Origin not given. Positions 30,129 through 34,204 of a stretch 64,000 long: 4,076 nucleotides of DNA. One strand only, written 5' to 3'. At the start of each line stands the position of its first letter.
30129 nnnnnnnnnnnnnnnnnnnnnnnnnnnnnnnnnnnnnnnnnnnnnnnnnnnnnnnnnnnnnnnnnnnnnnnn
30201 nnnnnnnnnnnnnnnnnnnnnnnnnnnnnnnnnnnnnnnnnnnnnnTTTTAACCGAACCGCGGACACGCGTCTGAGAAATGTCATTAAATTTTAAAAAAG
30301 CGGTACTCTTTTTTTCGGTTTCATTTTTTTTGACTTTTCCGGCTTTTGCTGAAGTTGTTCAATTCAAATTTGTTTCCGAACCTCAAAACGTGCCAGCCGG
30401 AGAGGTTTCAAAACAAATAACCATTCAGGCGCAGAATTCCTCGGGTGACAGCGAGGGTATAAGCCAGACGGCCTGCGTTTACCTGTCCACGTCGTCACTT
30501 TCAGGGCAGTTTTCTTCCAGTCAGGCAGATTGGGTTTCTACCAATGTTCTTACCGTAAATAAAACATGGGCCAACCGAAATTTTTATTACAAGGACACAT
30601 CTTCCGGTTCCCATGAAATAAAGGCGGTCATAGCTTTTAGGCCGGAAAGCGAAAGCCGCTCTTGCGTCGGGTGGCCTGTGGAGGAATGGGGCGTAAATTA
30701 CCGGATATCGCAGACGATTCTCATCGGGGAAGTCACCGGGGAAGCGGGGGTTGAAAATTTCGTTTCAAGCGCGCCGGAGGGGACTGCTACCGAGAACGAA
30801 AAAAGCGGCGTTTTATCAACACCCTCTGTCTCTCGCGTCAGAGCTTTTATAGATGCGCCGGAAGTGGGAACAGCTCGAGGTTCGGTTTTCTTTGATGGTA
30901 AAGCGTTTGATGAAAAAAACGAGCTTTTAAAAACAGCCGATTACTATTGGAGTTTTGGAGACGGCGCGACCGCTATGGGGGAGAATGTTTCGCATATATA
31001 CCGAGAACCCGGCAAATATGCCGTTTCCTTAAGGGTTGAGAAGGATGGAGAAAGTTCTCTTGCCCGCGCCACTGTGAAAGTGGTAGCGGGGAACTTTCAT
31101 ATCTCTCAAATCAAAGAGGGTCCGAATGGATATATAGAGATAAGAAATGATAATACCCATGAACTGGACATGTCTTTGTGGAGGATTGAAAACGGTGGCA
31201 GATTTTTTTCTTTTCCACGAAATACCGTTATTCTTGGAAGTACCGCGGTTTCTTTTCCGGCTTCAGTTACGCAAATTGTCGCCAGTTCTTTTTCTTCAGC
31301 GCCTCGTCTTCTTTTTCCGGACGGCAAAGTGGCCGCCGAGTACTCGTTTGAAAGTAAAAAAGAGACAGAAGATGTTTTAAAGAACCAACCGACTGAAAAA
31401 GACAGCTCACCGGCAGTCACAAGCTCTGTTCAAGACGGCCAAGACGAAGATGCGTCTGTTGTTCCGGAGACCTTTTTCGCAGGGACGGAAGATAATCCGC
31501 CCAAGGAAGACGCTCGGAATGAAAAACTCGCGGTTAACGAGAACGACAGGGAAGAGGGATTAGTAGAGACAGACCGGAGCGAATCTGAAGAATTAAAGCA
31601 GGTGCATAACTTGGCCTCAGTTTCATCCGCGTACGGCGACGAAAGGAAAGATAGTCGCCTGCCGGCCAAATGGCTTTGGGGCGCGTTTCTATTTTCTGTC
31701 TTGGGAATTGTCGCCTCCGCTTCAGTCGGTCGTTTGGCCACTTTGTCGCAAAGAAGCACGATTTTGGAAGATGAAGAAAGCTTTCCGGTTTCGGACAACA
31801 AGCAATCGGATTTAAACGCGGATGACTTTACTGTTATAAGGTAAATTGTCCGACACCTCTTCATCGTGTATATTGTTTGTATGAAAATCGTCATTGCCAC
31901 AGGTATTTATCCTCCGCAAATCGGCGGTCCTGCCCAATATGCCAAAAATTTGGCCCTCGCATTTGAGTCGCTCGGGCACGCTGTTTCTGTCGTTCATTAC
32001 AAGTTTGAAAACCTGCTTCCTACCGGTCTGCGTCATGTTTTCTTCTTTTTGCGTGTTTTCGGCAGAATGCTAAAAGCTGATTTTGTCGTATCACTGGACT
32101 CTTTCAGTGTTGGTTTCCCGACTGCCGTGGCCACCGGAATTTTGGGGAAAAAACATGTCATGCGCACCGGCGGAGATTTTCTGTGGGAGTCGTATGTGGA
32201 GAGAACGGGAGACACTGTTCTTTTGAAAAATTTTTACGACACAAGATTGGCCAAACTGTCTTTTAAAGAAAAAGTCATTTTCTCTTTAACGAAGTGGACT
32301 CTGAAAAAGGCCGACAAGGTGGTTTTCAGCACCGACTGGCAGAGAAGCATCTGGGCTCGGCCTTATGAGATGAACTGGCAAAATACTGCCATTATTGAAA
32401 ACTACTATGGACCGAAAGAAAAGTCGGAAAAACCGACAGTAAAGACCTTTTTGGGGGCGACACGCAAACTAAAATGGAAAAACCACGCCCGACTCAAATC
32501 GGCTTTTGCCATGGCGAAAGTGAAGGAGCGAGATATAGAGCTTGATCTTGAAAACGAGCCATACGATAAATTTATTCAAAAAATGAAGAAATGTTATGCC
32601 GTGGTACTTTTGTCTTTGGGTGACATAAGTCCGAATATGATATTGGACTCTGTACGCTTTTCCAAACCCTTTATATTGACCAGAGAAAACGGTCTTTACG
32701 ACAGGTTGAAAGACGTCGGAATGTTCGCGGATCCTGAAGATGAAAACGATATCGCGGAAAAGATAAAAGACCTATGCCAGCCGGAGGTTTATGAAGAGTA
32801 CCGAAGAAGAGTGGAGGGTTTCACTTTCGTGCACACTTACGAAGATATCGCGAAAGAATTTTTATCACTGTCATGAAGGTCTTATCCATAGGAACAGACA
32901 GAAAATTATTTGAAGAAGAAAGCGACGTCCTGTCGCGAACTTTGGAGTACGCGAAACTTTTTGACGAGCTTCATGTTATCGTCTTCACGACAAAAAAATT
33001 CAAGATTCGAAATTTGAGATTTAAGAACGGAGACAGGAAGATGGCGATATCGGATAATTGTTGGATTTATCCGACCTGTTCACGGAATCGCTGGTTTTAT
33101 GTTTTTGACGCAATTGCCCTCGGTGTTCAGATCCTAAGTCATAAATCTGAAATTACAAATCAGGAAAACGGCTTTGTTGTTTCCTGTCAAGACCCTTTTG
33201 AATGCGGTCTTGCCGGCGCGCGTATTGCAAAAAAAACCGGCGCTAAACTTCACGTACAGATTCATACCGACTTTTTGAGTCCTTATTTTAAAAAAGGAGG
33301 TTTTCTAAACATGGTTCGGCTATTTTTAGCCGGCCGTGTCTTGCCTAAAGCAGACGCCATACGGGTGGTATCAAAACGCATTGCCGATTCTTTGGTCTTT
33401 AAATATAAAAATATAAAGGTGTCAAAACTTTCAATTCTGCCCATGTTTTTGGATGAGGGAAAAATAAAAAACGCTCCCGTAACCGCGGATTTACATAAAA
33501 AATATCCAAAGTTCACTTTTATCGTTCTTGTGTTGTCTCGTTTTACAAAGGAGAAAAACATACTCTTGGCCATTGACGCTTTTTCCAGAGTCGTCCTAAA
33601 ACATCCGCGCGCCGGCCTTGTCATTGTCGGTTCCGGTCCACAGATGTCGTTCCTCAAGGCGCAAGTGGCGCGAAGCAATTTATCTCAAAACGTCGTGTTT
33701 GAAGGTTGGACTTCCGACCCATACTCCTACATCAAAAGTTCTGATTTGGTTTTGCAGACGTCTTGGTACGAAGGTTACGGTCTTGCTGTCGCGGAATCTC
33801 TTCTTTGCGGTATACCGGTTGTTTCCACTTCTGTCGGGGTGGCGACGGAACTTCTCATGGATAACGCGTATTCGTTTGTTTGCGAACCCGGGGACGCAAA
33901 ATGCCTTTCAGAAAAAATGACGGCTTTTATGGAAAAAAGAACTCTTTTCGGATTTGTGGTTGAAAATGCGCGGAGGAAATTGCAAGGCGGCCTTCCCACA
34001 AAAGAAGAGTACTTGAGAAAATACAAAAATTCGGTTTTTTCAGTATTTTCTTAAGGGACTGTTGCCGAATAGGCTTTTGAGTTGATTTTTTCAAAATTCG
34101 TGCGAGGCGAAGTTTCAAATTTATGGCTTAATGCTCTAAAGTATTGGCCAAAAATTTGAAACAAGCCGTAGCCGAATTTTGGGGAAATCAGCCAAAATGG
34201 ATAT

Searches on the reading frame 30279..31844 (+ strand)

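Call 9: search_protein_families(library=pfam, proteins=[window:30279-31844:+])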
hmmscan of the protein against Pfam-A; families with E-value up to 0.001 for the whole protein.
window:30279-31844:+ (521 aa): 3 families
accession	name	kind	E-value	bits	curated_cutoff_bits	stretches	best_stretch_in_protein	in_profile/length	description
PF18911.6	PKD_4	-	7.2e-15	55.2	27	1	193-268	10-83/85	PKD domain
PF00801.26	PKD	-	9e-11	42.1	23.5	1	219-268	29-80/80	PKD domain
PF00932.25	LTD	-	5.6e-05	23.9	34.3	1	271-328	6-70/109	Lamin Tail Domain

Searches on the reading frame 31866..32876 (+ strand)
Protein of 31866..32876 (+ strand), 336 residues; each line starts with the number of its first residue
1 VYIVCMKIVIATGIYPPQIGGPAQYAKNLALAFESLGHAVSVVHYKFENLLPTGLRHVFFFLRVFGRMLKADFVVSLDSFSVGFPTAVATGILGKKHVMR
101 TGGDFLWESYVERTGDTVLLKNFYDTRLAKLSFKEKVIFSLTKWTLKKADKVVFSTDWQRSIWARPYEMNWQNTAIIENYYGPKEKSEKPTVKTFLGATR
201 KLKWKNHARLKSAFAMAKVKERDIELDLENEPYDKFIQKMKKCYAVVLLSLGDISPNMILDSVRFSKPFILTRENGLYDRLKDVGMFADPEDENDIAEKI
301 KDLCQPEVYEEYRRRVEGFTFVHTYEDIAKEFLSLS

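Call 9: search_protein_families(library=pfam, proteins=[window:31866-32876:+])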
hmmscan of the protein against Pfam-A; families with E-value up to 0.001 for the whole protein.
window:31866-32876:+ (336 aa): 1 family
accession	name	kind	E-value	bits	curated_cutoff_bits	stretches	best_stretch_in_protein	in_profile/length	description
PF13439.12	Glyco_transf_4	-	1.7e-05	25.4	28.5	1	19-179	1-164/170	Glycosyltransferase Family 4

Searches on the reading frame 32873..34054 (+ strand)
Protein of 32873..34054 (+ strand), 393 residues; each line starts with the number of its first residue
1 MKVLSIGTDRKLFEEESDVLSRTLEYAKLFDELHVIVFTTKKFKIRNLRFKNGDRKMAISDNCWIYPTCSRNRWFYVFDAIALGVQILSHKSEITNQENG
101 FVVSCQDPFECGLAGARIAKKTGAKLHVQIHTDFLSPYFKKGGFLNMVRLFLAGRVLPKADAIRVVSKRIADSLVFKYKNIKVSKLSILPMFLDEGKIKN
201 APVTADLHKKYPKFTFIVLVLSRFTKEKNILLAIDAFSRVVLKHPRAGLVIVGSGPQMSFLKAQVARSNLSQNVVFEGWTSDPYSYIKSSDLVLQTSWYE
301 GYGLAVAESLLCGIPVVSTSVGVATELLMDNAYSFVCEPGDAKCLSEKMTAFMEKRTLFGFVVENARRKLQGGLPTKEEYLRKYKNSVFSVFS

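Call 9: search_protein_families(library=pfam, proteins=[window:32873-34054:+])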
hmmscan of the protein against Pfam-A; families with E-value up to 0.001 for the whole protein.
window:32873-34054:+ (393 aa): 5 families
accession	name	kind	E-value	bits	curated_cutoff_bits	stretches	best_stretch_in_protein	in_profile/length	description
PF00534.26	Glycos_transf_1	-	6.8e-30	104.3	26.4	1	215-358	15-161/172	Glycosyl transferases group 1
PF13692.12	Glyco_trans_1_4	-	5.5e-26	92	27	1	217-353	3-140/142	Glycosyl transferases group 1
PF20706.3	GT4-conflict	-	1.3e-10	41.3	26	1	159-327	146-320/385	Family 4 Glycosyltransferase in conflict systems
PF13439.12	Glyco_transf_4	-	1e-05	26.1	28.5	1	102-194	75-167/170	Glycosyltransferase Family 4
PF13579.12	Glyco_trans_4_4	-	3.6e-05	24.6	29.7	0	105-176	77-144/158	Glycosyl transferase 4-like domain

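Call 12: find_encoding_contigs(protein=window:32873-34051:+, flank=10000, max_places=10)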
Protein window:32873-34051:+ (393 aa): 1 contig read that carries it; 1 place shown.
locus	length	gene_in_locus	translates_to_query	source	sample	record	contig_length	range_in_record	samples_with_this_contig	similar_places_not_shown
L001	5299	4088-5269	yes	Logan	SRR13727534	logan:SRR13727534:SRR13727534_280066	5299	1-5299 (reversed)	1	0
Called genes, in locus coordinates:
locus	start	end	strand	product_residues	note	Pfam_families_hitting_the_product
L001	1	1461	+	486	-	?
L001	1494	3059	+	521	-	PF00801:PKD, PF18911:PKD_4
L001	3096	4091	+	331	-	PF13439:Glyco_transf_4 (faint)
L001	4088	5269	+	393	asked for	PF13439:Glyco_transf_4 (faint), PF20706:GT4-conflict, PF00534:Glycos_transf_1, PF13692:Glyco_trans_1_4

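Call 53: find_homologous_proteins(query=window:32873-34051:+, max_evalue=1e-30)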
Query window:32873-34051:+ (393 aa): 2310 proteins with E <= 1e-30 among 7584 candidates; the best 120 are listed.
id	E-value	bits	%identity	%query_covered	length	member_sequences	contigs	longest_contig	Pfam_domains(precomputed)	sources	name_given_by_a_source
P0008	1.8e-260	881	100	100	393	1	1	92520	PF00534.27,PF13439.13,PF20706.4,PF13692.13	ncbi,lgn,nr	ncbi:MAG: glycosyltransferase [bacterium]|nr:glycosyltransferase [bacterium]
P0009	8.8e-115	402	49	99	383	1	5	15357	PF00534.27,PF13439.13,PF20706.4,PF13692.13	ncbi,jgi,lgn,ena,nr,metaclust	ncbi:MAG: hypothetical protein COV70_00255 [Parcubacteria group bacterium CG11_big_fil_rev_8_21_14_0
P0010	4.1e-107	376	48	97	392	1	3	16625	PF00534.27,PF13579.13,PF13524.13,PF13439.13,PF20706.4,PF13692.13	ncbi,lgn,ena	-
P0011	9.1e-105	369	47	99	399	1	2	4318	PF00534.27,PF13439.13,PF20706.4,PF13692.13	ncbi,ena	-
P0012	2.9e-104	367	47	100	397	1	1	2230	PF00534.27,PF13439.13,PF20706.4,PF13692.13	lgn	-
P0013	2.3e-102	361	46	99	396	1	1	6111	PF00534.27,PF13439.13,PF20706.4,PF13692.13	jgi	-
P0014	4.8e-101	356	47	99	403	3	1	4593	PF00534.27,PF20706.4,PF13692.13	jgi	-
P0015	5.2e-101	356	47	98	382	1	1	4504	PF00534.27,PF20706.4,PF13692.13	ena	-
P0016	7.7e-101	356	46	98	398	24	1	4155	PF00534.27,PF13524.13,PF13439.13,PF20706.4,PF13692.13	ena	-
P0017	1.4e-100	355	43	99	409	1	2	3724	PF00534.27,PF20706.4,PF13692.13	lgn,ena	-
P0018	1.5e-100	355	47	83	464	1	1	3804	PF00534.27,PF13439.13,PF20706.4,PF13692.13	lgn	-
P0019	4.3e-100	353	44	94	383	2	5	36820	PF00534.27,PF13439.13,PF13692.13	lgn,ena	-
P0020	5.4e-100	353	45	100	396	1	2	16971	PF00534.27,PF13439.13,PF20706.4,PF13692.13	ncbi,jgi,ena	-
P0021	7.4e-100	352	46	100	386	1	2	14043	PF00534.27,PF13439.13,PF20706.4,PF13692.13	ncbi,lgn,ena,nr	ncbi:MAG: glycosyltransferase [Candidatus Taylorbacteria bacterium]|nr:glycosyltransferase [Candidat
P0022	1.2e-99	352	46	98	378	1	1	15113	PF00534.27,PF13579.13,PF13524.13,PF13439.13,PF20706.4,PF13692.13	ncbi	-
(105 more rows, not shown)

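Call 83: list_cluster_members(proteins=[P0008, P0128, P0135, P0244])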
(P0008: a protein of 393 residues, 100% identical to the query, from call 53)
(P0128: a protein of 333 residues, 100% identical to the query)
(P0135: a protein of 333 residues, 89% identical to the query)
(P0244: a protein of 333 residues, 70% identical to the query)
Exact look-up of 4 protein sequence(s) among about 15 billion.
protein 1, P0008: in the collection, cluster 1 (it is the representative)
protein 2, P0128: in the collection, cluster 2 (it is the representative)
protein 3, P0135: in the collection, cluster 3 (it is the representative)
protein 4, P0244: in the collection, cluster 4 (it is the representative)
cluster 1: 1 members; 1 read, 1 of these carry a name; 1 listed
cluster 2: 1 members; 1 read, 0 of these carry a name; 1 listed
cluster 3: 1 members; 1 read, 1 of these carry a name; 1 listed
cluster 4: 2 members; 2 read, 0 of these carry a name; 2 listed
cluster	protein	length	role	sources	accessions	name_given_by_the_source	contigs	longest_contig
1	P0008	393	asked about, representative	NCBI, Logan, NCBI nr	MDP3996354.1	MAG: glycosyltransferase [bacterium] | glycosyltransferase [bacterium]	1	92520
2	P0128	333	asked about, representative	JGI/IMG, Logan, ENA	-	-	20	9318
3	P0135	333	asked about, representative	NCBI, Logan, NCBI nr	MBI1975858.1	MAG: IS5 family transposase [Candidatus Vogelbacteria bacterium] | IS5 family transposase [Candidatus Vogelbacteria bacterium]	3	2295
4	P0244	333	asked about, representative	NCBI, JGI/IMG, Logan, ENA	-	-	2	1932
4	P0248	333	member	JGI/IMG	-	-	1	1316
